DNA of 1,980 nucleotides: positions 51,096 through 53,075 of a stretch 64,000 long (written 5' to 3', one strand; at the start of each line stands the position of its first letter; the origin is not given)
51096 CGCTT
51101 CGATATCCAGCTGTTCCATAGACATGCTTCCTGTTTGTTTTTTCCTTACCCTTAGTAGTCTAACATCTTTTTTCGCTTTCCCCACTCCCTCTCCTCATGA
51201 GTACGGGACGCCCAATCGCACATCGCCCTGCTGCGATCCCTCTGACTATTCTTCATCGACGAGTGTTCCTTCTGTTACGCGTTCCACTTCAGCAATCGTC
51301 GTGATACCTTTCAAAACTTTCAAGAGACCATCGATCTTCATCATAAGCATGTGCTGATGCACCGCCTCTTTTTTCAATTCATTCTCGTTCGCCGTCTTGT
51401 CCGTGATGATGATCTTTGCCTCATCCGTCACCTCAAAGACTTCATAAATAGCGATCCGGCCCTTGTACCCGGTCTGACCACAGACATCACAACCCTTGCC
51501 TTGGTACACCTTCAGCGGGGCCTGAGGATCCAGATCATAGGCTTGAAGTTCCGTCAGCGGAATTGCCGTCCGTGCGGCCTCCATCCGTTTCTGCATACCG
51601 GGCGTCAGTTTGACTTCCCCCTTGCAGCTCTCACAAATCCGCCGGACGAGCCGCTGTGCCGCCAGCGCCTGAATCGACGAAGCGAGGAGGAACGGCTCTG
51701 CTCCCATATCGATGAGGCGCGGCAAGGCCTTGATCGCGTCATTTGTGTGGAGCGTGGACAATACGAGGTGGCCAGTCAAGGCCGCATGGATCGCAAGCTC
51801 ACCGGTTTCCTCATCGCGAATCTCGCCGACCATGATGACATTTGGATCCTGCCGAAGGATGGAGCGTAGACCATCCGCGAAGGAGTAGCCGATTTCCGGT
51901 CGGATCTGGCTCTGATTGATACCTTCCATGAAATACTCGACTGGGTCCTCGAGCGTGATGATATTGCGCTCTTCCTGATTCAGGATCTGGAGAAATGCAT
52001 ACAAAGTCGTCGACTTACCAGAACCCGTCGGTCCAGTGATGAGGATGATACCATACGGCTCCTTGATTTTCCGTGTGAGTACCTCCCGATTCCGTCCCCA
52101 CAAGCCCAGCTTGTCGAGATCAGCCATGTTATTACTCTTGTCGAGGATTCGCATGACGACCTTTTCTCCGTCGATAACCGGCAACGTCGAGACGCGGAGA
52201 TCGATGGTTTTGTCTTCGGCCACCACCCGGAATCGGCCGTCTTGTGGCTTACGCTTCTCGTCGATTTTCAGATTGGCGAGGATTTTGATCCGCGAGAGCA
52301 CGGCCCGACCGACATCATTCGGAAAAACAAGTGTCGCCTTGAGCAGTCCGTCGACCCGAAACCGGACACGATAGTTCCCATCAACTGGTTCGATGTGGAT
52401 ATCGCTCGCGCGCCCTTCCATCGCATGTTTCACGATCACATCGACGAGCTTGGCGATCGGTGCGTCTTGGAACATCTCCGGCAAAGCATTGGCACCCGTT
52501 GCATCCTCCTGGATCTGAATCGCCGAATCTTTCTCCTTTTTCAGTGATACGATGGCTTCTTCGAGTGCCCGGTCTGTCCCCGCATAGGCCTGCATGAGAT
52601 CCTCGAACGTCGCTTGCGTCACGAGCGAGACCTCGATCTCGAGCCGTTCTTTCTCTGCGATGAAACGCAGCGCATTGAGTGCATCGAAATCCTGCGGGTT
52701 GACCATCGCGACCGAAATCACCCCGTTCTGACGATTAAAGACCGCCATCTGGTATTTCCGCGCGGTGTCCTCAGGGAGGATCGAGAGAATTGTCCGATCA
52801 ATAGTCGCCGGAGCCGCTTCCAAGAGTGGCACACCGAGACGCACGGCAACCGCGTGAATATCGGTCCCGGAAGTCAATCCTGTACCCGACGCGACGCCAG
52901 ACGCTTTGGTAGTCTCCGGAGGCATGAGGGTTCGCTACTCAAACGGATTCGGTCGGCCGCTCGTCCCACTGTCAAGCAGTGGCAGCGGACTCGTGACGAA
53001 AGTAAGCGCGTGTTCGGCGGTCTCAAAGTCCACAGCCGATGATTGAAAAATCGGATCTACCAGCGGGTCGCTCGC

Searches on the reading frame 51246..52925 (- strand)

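Call 78: search_protein_families(library=pfam, proteins=[window:51246-52925:-], max_evalue=0.00001)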
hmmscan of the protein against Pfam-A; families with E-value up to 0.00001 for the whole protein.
window:51246-52925:- (559 aa): 2 families
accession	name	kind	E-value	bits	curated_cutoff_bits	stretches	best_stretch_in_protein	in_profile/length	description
PF00437.27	T2SSE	-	5.4e-131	437.1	24.9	1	153-549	4-370/370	Type II/IV secretion system protein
PF05157.20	MshEN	-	2.1e-14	53.7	23.1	1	30-120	1-89/90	MshEN domain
